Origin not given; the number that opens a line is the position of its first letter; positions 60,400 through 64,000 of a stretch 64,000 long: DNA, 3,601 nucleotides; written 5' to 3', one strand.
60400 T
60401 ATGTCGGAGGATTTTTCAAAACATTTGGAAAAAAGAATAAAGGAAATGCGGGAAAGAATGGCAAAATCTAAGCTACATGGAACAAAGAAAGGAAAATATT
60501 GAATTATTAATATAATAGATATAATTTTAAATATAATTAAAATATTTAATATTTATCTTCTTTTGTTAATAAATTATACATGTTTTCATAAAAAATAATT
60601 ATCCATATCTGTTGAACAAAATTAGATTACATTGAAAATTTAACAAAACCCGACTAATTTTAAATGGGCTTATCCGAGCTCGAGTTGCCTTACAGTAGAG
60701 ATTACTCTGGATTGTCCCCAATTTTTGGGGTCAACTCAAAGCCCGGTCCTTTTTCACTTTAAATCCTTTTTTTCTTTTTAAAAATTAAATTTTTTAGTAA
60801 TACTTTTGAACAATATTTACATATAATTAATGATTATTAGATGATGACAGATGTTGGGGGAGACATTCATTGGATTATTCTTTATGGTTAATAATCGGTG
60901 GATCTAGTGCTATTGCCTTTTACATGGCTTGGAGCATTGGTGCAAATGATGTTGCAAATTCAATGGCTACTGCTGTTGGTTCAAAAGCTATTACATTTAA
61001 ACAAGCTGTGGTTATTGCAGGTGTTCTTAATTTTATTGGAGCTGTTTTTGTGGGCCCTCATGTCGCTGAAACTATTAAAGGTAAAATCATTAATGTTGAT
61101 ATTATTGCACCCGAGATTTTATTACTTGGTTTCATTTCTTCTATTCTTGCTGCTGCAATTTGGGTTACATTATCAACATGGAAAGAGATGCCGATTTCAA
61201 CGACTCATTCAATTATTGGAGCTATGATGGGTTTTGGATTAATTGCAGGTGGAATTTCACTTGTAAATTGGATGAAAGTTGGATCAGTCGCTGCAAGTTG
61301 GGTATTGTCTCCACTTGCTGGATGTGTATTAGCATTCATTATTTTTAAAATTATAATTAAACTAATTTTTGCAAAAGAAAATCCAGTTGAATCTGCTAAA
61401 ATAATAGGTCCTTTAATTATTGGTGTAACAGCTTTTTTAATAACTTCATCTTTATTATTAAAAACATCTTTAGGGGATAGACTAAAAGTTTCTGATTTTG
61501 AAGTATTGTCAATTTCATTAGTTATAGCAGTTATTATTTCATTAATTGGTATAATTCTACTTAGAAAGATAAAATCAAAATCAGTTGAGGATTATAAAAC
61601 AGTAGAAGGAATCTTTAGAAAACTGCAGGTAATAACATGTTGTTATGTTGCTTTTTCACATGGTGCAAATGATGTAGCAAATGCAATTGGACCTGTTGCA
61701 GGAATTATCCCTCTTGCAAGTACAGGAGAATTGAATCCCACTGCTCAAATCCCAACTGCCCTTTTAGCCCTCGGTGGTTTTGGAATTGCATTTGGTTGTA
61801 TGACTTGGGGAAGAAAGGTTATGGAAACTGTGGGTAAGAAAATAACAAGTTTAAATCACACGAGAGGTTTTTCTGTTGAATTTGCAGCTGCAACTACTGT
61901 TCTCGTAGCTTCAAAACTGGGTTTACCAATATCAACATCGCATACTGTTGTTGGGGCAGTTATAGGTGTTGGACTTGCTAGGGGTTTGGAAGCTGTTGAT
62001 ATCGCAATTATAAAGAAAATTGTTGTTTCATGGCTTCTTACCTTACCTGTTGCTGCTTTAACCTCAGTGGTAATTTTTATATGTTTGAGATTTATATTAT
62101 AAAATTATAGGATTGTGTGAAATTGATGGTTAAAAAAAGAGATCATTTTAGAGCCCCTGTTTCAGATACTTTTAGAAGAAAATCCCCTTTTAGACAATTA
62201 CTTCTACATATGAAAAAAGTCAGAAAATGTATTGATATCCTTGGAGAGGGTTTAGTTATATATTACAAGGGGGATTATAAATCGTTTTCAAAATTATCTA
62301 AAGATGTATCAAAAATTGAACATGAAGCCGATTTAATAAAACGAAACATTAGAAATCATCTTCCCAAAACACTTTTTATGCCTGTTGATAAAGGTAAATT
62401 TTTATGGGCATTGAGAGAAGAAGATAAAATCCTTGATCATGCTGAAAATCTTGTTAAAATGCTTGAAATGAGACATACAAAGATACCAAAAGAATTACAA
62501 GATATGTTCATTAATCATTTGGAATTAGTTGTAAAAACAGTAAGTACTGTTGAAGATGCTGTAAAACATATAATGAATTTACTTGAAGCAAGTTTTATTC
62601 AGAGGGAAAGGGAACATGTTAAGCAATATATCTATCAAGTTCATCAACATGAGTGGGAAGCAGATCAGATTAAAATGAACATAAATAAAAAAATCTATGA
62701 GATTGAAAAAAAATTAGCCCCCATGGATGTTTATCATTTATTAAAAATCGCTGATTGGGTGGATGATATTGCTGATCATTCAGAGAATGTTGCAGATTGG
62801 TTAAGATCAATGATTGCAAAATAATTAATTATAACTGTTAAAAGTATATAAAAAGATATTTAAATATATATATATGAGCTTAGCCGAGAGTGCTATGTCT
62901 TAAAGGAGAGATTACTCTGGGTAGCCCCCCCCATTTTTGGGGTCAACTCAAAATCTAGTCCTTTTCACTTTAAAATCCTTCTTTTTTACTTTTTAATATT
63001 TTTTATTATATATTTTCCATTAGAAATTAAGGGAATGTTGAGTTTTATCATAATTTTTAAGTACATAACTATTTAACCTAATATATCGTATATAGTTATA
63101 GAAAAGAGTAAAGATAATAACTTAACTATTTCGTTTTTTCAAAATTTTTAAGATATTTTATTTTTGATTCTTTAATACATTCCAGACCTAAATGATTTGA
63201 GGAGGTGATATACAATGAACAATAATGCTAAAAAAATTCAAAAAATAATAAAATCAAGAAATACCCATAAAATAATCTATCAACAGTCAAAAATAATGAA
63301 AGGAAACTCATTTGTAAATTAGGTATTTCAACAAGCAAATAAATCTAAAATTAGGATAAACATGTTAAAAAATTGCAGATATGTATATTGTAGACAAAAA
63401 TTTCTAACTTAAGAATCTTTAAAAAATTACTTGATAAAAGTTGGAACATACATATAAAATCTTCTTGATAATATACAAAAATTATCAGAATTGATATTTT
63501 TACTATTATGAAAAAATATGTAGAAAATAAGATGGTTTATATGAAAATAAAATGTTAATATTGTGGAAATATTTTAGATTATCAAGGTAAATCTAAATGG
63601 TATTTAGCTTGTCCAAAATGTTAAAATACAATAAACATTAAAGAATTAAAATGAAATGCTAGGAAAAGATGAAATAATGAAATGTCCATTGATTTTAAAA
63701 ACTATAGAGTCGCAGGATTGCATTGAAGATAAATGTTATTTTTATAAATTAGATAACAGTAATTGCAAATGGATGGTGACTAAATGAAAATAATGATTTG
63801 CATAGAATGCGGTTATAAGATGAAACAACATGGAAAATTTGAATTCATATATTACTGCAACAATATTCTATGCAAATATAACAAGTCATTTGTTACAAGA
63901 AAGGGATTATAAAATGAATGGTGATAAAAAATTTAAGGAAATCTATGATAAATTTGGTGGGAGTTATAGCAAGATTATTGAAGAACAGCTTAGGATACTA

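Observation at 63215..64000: ATGA-chained mini-ORF cassette with in-frame TAA/TAG but no frameshifts: decayed mobile-element genes or stop-codon readthrough/recoding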

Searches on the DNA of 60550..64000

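Call 48: search_rna_families(source=window, start=60550, end=64000, threshold=evalue, max_evalue=1)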
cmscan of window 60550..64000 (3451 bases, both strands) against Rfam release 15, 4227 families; matches with E-value up to 1: 0.
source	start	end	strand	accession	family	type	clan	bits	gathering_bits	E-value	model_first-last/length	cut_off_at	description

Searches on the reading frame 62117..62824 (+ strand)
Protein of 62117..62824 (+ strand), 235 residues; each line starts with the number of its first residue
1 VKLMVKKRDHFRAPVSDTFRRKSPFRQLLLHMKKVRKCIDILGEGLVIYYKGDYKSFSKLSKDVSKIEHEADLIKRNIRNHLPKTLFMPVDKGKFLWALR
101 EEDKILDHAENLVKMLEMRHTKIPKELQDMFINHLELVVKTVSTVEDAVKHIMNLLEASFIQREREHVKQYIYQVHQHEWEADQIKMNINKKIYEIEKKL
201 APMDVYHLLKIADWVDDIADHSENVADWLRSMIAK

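Call 7: find_encoding_contigs(protein=window:62117-62824:+, flank=10000, max_places=10)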
Protein window:62117-62824:+ (235 aa): no gene with exactly this product is on record in the collection.

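Call 9: find_encoding_contigs(protein=window:62126-62824:+, flank=10000, max_places=10)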
Protein window:62126-62824:+ (232 aa): no gene with exactly this product is on record in the collection.

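Call 13: find_related_loci(query=window:62117-62824:+, collection=genome_contigs, flank=10000)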
Query window:62117-62824:+ (235 aa) in genome_contigs; peptide patterns used: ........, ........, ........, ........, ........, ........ (x = any residue, [..] = any of these).
106 stretches matched a pattern; 73 encode a relative of the query (tblastn E <= 1e-3); 71 distinct loci.
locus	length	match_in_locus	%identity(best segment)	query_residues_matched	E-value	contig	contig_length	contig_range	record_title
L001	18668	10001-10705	91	1-235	2e-144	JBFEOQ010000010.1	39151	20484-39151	MAG: Thermoplasmatota archaeon isolate Mix_mud04.2021.02.43 k141_2025087_length_39151_cov_18.1009, whole genome shotgun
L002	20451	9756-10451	75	4-235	1e-120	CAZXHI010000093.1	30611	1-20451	MAG TPA_asm: uncultured Thermoplasmatales archaeon isolate SRP185410_co1_277 genome assembly, contig: k141_166711, whole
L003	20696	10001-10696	73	4-235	7e-119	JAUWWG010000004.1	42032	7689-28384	MAG: Thermoplasmatota archaeon isolate CSMAG_2652 CSMAG_2652_k127_1385566_length_42032_cov_71.9832, whole genome shotgun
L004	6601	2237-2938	73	2-235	2e-118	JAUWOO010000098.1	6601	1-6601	MAG: Thermoplasmatota archaeon isolate CSMAG_2452 CSMAG_2452_k141_909184_length_6601_cov_12.0000, whole genome shotgun s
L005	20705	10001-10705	73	1-235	1e-118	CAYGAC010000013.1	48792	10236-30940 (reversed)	MAG TPA_asm: uncultured Thermoplasmatales archaeon isolate ERP108616_co1_401 genome assembly, contig: k119_139276, whole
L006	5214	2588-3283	73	4-235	7e-119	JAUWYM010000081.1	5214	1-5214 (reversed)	MAG: Thermoplasmatota archaeon isolate CSMAG_2710 CSMAG_2710_k141_763029_length_5214_cov_6.0000, whole genome shotgun se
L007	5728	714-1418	72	1-235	7e-118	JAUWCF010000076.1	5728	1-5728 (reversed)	MAG: Thermoplasmatota archaeon isolate CSMAG_2131 CSMAG_2131_k141_51820_length_5728_cov_16.9646, whole genome shotgun se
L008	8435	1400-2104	71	1-235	4e-116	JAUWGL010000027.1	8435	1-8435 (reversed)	MAG: Thermoplasmata archaeon isolate CSMAG_2241 CSMAG_2241_k141_1304359_length_8435_cov_6.0000, whole genome shotgun seq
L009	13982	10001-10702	73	2-235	3e-116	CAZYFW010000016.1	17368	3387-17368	MAG TPA_asm: uncultured Thermoplasmatales archaeon isolate binchicken_co150_735 genome assembly, contig: NODE_7271_lengt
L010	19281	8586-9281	71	4-235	2e-115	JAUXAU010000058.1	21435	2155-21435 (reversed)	MAG: Thermoplasmatota archaeon isolate CSMAG_2770 CSMAG_2770_k141_682854_length_21435_cov_24.8293, whole genome shotgun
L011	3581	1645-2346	71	2-235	2e-117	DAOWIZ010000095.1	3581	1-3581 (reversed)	MAG TPA_asm: Thermoplasmata archaeon isolate CSMAG_2056 CSMAG_2056_k141_446359_length_3581_cov_51.9407, whole genome sho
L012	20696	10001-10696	72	4-235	5e-115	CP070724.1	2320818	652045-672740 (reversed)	MAG: Thermoplasmatales archaeon isolate bin45 chromosome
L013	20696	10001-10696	73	4-235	4e-115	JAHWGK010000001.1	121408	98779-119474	MAG: Thermoplasmata archaeon isolate Hel238.bin54 NODE_1_length_121408_cov_19.881465, whole genome shotgun sequence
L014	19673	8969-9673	71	1-235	8e-115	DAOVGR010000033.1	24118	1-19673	MAG TPA_asm: Thermoplasmatales archaeon isolate CSMAG_1140 CSMAG_1140_k141_3900761_length_24118_cov_9.9344, whole genome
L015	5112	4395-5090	72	4-235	1e-114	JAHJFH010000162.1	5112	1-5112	MAG: Thermoplasmatota archaeon isolate Modern_marine_glass_biofilm.mb.18 Modern_marine_glas.mb.18_k141_500781, whole gen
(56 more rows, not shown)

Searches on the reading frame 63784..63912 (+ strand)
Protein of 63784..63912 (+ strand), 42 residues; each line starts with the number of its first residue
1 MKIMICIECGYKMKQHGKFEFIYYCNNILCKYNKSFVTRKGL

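Call 8: find_encoding_contigs(protein=window:63784-63912:+, flank=10000, max_places=10)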
Protein window:63784-63912:+ (42 aa): no gene with exactly this product is on record in the collection.
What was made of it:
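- Tried and rejected: Nothing is on record (calls 7-9).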
